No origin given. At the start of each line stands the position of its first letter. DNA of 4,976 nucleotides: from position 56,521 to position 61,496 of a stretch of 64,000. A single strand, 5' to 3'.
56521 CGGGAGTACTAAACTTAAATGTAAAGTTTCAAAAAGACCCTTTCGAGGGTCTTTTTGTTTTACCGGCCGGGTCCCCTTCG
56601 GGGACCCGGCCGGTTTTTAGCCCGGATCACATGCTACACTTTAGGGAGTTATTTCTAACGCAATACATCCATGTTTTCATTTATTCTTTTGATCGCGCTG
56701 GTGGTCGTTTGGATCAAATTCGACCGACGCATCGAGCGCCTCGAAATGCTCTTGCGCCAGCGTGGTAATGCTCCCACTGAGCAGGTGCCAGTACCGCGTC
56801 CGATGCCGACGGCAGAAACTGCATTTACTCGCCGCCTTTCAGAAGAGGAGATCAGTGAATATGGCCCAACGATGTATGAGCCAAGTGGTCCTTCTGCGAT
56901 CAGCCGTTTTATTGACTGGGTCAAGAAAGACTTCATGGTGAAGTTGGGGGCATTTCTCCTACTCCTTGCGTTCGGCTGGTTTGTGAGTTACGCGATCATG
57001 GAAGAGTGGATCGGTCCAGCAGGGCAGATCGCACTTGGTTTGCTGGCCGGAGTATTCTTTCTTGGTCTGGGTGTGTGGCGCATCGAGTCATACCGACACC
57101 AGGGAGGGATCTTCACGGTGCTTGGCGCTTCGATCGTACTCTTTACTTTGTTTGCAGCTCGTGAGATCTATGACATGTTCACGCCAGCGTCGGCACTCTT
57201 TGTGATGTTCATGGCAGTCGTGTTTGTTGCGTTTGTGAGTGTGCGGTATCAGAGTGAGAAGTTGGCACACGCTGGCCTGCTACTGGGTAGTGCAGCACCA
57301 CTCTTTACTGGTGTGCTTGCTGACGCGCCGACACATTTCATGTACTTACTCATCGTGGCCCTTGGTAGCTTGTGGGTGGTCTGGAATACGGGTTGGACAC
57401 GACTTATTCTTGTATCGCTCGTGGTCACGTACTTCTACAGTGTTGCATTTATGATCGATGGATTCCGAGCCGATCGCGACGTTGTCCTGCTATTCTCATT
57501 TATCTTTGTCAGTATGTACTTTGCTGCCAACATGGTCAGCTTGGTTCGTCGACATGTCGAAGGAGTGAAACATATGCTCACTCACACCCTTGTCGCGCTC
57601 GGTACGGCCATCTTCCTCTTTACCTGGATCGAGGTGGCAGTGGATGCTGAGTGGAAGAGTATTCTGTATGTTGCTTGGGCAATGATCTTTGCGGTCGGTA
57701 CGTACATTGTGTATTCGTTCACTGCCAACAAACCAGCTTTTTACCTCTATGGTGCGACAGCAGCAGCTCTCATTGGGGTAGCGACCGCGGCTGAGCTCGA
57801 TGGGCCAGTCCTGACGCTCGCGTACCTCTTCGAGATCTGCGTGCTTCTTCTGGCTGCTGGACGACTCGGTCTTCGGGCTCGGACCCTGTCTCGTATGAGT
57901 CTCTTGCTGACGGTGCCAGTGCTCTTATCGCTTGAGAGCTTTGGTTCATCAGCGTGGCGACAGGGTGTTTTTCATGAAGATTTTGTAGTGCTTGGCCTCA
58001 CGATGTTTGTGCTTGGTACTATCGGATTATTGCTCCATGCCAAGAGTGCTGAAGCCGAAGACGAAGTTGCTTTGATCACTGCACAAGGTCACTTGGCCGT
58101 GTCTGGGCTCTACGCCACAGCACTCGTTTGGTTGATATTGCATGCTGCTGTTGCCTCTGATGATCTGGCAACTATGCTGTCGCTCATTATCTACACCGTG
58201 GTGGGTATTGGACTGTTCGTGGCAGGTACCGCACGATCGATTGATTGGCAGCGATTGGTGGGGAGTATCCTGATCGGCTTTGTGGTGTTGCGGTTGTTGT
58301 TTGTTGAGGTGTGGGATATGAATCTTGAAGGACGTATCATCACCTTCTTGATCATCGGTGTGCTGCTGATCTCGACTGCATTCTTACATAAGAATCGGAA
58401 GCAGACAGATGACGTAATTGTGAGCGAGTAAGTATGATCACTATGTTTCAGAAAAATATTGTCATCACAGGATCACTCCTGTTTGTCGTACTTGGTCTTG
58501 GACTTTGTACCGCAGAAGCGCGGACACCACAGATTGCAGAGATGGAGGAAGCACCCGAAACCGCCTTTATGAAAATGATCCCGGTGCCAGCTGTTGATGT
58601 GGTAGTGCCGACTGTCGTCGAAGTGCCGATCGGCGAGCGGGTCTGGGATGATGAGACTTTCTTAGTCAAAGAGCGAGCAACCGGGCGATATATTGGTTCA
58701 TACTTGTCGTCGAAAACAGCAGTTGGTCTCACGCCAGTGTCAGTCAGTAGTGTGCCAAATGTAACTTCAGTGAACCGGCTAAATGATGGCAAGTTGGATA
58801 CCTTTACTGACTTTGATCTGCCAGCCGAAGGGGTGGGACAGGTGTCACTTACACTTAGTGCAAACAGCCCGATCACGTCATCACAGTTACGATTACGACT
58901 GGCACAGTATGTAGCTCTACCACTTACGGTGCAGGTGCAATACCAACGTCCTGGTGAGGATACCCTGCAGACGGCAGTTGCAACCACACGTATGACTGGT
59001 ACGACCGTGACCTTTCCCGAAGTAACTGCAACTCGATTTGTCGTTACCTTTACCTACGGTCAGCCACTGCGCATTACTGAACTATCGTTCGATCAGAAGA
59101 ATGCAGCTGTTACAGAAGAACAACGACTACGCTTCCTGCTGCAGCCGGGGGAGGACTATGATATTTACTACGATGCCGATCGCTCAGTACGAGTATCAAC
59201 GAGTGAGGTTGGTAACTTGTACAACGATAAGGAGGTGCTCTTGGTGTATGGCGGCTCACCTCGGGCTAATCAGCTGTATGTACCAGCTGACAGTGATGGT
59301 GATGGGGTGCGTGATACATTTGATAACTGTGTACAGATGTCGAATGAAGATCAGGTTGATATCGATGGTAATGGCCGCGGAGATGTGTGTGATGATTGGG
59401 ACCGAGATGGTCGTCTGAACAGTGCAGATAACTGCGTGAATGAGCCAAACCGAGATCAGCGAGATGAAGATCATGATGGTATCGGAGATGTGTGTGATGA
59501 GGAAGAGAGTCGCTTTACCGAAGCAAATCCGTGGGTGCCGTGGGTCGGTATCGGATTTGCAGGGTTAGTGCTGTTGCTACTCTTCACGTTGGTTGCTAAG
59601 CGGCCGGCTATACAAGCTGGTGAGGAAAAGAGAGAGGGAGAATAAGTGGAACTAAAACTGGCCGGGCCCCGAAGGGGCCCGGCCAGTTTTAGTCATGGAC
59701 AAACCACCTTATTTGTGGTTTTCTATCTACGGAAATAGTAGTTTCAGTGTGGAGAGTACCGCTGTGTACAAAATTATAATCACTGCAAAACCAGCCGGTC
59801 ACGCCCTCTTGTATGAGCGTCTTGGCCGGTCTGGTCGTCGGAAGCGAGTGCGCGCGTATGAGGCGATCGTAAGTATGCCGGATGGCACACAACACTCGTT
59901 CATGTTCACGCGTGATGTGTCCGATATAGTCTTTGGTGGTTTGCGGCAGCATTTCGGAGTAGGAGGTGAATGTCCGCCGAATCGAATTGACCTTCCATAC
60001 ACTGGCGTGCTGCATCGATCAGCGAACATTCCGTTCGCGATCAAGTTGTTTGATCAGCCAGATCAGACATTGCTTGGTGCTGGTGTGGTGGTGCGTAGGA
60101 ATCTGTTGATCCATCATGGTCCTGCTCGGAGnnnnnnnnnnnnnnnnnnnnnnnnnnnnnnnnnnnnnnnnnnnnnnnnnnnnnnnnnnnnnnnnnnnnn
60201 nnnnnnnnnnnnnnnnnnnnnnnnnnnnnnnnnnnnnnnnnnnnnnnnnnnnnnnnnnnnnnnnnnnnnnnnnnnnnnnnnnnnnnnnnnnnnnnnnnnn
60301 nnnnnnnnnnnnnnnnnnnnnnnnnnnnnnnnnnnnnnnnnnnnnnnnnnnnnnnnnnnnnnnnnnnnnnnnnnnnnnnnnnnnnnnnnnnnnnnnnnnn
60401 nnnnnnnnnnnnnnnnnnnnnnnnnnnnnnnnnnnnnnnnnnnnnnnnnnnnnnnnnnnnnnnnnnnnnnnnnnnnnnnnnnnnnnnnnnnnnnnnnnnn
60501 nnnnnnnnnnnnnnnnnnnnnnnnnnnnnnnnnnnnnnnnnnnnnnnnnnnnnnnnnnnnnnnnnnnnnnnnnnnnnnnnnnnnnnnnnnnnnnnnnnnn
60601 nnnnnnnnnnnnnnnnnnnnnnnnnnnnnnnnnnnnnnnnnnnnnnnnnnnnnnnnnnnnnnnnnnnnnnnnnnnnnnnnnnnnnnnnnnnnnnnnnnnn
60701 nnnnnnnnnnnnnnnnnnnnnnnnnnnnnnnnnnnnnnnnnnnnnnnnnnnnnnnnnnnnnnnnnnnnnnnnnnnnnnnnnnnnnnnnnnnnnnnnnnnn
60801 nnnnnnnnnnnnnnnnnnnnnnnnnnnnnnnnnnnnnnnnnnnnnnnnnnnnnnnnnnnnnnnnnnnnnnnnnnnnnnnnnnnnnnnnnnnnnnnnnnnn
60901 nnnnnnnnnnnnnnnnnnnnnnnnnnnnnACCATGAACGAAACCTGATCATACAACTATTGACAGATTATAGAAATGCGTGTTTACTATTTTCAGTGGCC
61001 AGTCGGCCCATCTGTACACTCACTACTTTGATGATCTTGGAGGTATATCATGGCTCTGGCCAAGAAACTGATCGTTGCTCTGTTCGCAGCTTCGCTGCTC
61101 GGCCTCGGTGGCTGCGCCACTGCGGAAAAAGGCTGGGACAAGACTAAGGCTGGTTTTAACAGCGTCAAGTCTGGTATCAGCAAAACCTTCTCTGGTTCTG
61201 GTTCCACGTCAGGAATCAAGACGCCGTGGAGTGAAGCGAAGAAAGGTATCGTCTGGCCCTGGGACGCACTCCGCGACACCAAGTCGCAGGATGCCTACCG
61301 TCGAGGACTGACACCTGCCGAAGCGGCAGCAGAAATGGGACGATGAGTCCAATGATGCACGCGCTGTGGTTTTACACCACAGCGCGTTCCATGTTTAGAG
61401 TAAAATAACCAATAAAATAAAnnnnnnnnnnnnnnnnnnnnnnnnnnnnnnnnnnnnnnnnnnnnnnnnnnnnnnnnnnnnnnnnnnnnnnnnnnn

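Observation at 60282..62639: Tandem adenylate-kinase paralogs (one lacking the DGFPR motif) next to an archaeal-type CMP-kinase-like gene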

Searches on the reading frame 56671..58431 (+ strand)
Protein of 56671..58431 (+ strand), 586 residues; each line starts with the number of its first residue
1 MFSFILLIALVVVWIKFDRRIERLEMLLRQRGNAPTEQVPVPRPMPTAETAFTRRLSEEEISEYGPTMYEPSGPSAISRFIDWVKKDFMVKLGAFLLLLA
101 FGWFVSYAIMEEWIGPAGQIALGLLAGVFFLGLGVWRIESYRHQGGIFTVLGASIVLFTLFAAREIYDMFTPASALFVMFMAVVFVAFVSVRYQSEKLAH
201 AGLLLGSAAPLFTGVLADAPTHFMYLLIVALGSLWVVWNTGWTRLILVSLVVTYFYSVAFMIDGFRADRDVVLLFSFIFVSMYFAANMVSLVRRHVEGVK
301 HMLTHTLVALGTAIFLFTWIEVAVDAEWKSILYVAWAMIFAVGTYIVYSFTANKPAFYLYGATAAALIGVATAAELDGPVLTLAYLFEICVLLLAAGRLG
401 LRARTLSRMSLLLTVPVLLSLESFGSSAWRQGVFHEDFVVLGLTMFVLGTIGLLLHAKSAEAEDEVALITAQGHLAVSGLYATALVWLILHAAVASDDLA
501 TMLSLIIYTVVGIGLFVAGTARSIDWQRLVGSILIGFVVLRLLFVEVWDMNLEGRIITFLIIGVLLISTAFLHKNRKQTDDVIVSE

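Call 3: search_protein_families(library=pfam, proteins=[window:56671-58431:+], max_evalue=0.01)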
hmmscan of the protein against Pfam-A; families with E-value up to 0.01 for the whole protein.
window:56671-58431:+ (586 aa): 3 families
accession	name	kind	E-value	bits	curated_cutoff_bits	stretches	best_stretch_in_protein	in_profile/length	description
PF10101.14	DUF2339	-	6.4e-29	101.7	33.6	2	88-410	4-328/659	Predicted membrane protein (DUF2339)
PF25044.1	DUF7789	-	0.0032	17.9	25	1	273-355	18-99/129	Domain of unknown function (DUF7789)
PF09925.14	DUF2157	-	0.0053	16.9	32.4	1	88-192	37-141/146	Predicted membrane protein (DUF2157)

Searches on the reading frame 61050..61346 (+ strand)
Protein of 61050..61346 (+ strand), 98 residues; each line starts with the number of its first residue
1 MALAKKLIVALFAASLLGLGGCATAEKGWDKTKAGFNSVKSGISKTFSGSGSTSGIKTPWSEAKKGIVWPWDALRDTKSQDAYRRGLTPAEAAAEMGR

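Call 3: search_protein_families(library=pfam, proteins=[window:61050-61346:+], max_evalue=0.01)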
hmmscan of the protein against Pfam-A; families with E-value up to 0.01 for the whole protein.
window:61050-61346:+ (98 aa): 0 families

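Call 4: search_protein_families(library=ncbifam, proteins=[window:61050-61346:+], max_evalue=0.01)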
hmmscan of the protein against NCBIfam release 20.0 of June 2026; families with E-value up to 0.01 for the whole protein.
window:61050-61346:+ (98 aa): 0 families
